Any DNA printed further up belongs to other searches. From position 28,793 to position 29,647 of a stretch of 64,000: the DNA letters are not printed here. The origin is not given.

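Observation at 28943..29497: Pentapeptide-repeat protein expressed from a leaderless promoter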

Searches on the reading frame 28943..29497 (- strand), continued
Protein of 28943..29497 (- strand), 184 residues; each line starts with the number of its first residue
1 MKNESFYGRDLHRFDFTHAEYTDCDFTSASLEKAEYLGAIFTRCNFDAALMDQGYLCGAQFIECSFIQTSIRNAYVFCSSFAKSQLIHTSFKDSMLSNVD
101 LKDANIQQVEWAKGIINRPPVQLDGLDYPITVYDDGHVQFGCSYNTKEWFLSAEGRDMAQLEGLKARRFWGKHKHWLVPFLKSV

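Call 27: get_annotated_region(hit=H2, flank=6000)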
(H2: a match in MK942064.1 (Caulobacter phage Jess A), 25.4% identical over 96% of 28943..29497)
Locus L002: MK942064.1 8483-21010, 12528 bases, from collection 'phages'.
description: Caulobacter phage Jess A, complete genome.
organism: Caulobacter phage Jess A (NCBI taxid 2584753)
taxonomy: Viruses; Duplodnaviria; Heunggongvirae; Uroviricota; Caudoviricetes; Rauchvirus
host: Caulobacter vibrioides CB15; source: -; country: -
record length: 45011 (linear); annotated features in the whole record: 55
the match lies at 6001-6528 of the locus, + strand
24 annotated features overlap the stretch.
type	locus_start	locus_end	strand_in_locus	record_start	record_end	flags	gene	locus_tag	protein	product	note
CDS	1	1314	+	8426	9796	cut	-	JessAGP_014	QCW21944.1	hypothetical protein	-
CDS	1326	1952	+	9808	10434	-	-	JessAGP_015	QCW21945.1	hypothetical protein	-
CDS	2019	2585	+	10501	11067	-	-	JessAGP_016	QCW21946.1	hypothetical protein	-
CDS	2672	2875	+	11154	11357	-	-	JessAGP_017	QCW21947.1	hypothetical protein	-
CDS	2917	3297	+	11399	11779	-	-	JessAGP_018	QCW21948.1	hypothetical protein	-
CDS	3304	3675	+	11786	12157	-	-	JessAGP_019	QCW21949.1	hypothetical protein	-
CDS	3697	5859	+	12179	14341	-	-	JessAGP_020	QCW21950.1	DNA polymerase I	-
CDS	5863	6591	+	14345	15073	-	-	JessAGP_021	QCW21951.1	pentapeptide repeat protein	-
CDS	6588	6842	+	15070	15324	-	-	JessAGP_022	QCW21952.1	hypothetical protein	-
CDS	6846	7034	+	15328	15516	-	-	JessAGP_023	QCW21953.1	hypothetical protein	-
CDS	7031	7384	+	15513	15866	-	-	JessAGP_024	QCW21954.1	hypothetical protein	-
CDS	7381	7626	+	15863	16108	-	-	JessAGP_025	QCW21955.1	hypothetical protein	-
CDS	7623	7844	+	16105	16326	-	-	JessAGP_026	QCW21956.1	hypothetical protein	-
CDS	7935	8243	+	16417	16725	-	-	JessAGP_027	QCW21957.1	hypothetical protein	-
CDS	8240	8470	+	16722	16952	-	-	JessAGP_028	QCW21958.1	hypothetical protein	-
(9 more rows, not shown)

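Call 29: get_annotated_region(hit=H4, flank=6000)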
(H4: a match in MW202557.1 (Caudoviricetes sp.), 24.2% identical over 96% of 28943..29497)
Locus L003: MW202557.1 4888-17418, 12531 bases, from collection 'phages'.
description: Podoviridae sp. isolate ctfPj964, complete genome.
organism: Caudoviricetes sp. (NCBI taxid 2832643)
taxonomy: Viruses; Duplodnaviria; Heunggongvirae; Uroviricota; Caudoviricetes
host: -; source: Manatee Spring; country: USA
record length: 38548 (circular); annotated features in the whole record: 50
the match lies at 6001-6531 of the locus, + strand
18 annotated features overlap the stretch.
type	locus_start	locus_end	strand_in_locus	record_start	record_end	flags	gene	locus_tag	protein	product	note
CDS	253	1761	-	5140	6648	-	-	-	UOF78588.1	large subunit terminase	-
CDS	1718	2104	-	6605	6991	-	-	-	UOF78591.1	hypothetical protein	-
CDS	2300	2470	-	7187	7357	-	-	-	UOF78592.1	hypothetical protein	-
CDS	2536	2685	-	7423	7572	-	-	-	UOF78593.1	hypothetical protein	-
CDS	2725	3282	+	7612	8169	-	-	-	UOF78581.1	endonuclease V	-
CDS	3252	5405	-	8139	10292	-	-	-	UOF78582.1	regulatory protein repA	-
CDS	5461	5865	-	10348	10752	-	-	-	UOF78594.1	hypothetical protein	-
CDS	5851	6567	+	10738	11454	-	-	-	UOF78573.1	pentapeptide repeats containing protein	-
CDS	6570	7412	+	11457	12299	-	-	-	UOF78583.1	putative chromosome partitioning protein parB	-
CDS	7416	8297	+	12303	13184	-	-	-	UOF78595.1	hypothetical protein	-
CDS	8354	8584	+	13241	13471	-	-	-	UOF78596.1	hypothetical protein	-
CDS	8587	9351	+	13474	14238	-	-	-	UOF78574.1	hypothetical protein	-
CDS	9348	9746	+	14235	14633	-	-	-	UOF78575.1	hypothetical protein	-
CDS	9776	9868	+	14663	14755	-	-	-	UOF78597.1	hypothetical protein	-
CDS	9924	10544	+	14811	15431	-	-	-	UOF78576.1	hypothetical protein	-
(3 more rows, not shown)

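Call 41: find_encoding_contigs(protein=P0001, flank=10000, max_places=3)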
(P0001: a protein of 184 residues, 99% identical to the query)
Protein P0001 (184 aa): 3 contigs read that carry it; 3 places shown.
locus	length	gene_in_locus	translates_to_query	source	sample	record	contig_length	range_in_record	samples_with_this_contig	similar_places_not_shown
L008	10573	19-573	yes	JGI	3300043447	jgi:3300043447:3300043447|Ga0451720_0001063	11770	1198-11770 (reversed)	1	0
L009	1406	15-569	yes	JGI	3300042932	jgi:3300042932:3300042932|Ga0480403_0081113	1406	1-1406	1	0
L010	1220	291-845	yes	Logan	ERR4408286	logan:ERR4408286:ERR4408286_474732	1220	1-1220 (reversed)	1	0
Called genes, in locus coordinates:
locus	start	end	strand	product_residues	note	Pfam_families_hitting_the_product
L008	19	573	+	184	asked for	PF00805:Pentapeptide (faint), PF13599:Pentapeptide_4 (faint)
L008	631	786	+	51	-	-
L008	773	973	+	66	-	-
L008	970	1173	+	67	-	-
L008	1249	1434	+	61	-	-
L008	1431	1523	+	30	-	-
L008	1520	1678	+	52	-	-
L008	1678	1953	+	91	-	-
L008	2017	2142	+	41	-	-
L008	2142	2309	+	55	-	-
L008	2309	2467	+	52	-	-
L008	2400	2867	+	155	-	PF13328:HD_4 (weak)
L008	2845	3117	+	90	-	-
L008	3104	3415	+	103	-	-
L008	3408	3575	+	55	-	-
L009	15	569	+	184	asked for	PF00805:Pentapeptide (faint), PF13599:Pentapeptide_4 (faint)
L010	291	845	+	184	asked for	PF00805:Pentapeptide (faint), PF13599:Pentapeptide_4 (faint)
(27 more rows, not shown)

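Call 42: find_encoding_contigs(protein=P0003, flank=5000, max_places=3)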
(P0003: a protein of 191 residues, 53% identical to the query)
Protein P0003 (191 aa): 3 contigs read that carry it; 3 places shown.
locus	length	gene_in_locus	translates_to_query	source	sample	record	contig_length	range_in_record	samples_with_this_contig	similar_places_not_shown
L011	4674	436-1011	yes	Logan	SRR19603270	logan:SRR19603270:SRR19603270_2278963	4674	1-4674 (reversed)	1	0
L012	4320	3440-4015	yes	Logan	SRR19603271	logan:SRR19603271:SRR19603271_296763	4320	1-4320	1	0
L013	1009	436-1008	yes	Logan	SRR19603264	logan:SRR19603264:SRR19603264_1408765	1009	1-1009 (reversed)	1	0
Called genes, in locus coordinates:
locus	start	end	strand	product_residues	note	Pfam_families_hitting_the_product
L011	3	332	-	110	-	?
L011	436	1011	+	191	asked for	PF13576:Pentapeptide_3 (faint), PF13599:Pentapeptide_4 (weak), PF00805:Pentapeptide, PF13599:Pentapeptide_4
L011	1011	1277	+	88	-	-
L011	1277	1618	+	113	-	-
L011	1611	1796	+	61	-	-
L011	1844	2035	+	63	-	-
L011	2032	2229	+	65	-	-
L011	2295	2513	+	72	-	-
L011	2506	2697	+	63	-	-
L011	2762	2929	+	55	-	-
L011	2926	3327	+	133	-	PF24749:DUF7695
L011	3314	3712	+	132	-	-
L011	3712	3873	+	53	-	-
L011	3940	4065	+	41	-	-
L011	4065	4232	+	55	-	-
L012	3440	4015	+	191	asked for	PF13576:Pentapeptide_3 (faint), PF13599:Pentapeptide_4 (weak), PF00805:Pentapeptide, PF13599:Pentapeptide_4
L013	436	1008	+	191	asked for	PF13576:Pentapeptide_3 (faint), PF13599:Pentapeptide_4 (weak), PF00805:Pentapeptide, PF13599:Pentapeptide_4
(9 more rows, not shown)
